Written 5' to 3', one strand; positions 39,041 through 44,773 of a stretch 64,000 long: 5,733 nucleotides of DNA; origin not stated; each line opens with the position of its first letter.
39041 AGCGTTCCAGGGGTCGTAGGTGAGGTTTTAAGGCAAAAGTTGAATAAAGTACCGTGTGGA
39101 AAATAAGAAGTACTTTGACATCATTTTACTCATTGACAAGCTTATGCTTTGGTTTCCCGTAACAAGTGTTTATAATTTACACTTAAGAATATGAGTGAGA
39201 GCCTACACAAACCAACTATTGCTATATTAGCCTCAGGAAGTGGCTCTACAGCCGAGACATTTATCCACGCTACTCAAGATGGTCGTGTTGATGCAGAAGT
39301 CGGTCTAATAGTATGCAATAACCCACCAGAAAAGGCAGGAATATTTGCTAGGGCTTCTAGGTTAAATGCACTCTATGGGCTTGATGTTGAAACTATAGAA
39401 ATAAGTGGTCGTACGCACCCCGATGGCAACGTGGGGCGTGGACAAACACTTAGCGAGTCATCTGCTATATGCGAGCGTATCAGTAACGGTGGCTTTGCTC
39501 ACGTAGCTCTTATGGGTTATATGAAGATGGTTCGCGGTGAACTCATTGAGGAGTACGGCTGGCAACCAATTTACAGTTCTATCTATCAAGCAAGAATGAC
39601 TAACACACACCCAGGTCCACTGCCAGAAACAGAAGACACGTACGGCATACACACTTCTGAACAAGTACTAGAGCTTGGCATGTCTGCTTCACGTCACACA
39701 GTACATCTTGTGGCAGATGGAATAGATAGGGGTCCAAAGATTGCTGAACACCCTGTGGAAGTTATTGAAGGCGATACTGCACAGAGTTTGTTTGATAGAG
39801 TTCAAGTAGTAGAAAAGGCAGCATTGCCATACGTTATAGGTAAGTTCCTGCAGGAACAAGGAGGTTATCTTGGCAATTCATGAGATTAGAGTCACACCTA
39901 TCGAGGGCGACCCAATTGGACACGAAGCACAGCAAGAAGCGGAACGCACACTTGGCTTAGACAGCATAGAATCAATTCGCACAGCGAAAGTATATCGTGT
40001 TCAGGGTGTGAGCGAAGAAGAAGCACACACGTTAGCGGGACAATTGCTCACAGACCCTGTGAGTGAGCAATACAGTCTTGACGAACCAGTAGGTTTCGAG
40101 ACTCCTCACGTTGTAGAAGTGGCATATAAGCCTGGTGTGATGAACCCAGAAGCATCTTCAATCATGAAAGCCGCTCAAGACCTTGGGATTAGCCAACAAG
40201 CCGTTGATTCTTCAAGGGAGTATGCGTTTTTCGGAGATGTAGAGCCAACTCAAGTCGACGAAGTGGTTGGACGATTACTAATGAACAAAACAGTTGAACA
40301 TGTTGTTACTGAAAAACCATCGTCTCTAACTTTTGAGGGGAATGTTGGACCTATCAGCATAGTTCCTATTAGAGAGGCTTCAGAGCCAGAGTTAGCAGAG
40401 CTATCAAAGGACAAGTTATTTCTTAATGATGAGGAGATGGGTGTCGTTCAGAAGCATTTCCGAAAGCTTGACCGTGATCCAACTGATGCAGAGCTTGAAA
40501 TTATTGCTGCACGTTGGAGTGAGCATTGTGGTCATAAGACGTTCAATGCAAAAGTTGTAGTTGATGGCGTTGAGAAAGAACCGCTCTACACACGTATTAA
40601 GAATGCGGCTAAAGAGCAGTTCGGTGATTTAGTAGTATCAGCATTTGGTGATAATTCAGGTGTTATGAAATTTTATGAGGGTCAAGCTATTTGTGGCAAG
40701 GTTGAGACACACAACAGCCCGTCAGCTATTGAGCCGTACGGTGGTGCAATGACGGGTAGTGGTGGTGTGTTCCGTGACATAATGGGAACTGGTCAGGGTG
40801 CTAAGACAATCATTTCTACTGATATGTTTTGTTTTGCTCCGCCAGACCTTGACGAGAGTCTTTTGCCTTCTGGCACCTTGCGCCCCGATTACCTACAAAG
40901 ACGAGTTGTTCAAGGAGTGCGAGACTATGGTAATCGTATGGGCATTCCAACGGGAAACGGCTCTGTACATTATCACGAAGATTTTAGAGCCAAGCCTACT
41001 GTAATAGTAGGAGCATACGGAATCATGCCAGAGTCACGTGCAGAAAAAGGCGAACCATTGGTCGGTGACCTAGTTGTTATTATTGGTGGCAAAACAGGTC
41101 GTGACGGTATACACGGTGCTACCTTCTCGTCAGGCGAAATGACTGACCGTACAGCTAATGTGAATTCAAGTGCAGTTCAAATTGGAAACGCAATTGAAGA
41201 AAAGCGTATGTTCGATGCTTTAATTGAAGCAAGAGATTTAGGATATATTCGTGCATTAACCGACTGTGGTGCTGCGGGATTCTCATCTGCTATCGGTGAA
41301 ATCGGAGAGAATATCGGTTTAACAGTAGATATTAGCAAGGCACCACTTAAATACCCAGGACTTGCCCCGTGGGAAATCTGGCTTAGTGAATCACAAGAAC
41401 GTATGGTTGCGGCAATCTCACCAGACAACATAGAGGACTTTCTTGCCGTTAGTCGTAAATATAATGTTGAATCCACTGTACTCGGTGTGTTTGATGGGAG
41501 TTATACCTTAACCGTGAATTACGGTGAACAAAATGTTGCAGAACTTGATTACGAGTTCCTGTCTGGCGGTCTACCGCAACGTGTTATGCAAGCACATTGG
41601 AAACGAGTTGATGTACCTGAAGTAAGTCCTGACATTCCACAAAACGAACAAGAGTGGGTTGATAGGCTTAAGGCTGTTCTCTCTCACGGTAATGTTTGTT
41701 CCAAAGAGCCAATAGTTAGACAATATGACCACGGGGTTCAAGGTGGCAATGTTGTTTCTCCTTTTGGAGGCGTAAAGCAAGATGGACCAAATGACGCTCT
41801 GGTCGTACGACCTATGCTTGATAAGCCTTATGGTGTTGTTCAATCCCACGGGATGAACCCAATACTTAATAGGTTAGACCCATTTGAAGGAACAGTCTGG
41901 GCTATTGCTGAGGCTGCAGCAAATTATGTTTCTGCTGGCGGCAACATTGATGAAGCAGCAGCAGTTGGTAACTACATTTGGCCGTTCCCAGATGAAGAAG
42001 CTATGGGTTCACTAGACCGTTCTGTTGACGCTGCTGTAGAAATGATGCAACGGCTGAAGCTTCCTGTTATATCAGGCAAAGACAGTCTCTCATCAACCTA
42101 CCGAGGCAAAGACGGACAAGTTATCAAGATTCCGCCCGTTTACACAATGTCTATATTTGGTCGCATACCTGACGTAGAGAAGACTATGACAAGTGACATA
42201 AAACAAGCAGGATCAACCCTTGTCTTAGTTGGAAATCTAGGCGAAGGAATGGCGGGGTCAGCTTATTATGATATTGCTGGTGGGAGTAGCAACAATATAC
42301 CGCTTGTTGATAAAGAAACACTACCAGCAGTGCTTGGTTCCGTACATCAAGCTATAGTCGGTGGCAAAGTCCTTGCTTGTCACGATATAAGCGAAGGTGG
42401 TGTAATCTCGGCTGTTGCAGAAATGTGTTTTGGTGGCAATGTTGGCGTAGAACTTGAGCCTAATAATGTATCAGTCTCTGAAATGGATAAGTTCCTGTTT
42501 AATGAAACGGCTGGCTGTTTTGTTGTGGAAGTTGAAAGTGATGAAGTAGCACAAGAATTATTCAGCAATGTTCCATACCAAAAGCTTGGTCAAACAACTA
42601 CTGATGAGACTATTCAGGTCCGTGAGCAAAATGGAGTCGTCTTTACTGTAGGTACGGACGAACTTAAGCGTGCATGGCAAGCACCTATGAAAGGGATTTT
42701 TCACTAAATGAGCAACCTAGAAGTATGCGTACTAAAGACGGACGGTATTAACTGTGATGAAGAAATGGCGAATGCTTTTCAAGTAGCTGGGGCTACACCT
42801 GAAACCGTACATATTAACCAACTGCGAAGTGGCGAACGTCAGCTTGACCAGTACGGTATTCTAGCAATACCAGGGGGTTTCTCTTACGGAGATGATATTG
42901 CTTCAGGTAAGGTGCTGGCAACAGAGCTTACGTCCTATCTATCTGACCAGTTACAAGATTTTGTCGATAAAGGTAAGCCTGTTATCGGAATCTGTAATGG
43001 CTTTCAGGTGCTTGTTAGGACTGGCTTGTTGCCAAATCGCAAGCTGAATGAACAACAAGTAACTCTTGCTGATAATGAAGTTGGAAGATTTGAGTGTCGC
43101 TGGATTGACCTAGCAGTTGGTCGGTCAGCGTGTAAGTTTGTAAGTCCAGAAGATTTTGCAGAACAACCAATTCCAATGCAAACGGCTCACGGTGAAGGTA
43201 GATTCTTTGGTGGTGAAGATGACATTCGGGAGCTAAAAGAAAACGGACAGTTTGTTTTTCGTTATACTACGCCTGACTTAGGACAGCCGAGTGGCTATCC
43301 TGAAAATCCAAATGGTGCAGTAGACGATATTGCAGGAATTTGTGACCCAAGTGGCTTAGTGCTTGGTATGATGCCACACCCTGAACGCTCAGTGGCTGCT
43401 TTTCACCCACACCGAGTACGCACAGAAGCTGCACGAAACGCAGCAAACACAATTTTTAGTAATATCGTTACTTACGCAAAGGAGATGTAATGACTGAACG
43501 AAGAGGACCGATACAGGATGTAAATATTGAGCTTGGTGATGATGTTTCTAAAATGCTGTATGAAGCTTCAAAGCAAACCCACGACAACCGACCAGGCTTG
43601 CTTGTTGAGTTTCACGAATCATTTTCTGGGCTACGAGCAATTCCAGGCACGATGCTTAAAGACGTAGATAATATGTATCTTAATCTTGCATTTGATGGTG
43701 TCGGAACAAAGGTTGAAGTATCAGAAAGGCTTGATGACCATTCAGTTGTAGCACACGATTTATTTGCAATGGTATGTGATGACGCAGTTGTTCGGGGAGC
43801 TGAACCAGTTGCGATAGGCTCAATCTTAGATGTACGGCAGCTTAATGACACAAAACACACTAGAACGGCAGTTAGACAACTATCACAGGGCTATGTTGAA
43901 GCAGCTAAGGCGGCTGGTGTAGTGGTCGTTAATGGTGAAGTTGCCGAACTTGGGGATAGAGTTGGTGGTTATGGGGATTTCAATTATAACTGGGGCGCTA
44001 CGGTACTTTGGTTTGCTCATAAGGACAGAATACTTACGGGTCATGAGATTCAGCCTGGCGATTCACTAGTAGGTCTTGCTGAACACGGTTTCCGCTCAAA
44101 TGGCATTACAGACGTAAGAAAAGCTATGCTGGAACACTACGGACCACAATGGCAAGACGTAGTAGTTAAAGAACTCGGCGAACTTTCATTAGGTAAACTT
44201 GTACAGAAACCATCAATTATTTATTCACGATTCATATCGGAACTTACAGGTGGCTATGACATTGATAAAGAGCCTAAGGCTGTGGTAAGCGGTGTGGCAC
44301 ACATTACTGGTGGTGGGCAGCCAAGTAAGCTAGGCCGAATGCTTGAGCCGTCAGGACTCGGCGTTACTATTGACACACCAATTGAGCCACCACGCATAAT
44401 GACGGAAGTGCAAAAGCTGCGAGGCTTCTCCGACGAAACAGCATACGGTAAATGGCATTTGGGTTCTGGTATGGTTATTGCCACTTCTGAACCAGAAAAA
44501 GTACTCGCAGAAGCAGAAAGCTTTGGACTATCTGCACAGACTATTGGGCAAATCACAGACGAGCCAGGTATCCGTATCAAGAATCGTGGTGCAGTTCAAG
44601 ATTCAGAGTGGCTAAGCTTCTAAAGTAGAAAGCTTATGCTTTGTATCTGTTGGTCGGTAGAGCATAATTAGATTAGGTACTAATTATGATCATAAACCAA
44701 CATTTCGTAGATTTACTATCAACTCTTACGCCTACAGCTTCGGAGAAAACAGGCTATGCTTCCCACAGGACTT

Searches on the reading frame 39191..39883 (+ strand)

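Call 69: search_protein_families(library=pfam, proteins=[window:39191-39883:+], max_evalue=0.00001)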
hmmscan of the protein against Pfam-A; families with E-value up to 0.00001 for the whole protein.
window:39191-39883:+ (230 aa): 1 family
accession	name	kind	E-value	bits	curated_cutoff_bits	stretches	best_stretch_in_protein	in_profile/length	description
PF00551.24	Formyl_trans_N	-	2.2e-17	63.8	26.1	1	10-216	3-181/181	Formyl transferase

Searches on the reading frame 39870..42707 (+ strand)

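Call 67: search_protein_families(library=pfam, proteins=[window:39870-42707:+], max_evalue=0.00001)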
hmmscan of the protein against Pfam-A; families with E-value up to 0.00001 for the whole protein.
window:39870-42707:+ (945 aa): 4 families
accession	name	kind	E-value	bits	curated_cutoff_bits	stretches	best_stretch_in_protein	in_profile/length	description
PF02769.27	AIRS_C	-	2.2e-45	155.1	23.1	2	398-545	2-149/156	AIR synthase related protein, C-terminal domain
PF00586.29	AIRS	-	2.8e-16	60.4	24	1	260-386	1-112/112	AIR synthase related protein, N-terminal domain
PF18072.6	FGAR-AT_linker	-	1.4e-15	57.9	26.6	1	180-223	7-50/50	Formylglycinamide ribonucleotide amidotransferase linker domain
PF02700.19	PurS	-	2.3e-09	37.7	22.2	0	82-145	4-73/77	Phosphoribosylformylglycinamidine (FGAM) synthase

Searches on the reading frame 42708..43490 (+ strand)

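Call 69: search_protein_families(library=pfam, proteins=[window:42708-43490:+], max_evalue=0.00001)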
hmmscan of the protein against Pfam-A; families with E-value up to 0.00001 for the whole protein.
window:42708-43490:+ (260 aa): 3 families
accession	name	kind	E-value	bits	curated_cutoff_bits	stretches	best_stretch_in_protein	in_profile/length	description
PF13507.12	GATase_5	-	3.2e-69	233.4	27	1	5-256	3-259/260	CobB/CobQ-like glutamine amidotransferase domain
PF01965.30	DJ-1_PfpI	-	1.2e-07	32.2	26.6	1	43-113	56-118/165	DJ-1/PfpI family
PF07685.20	GATase_3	-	2.3e-06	27.8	27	1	40-109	31-95/196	CobB/CobQ-like glutamine amidotransferase domain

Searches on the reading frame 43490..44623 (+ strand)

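Call 67: search_protein_families(library=pfam, proteins=[window:43490-44623:+], max_evalue=0.00001)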
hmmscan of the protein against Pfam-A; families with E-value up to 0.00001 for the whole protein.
window:43490-44623:+ (377 aa): 2 families
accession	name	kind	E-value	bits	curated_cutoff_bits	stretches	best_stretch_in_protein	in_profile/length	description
PF02769.27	AIRS_C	-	7.1e-16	59.2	23.1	1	188-363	1-153/156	AIR synthase related protein, C-terminal domain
PF00586.29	AIRS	-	4.5e-11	43.6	24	1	60-157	11-97/112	AIR synthase related protein, N-terminal domain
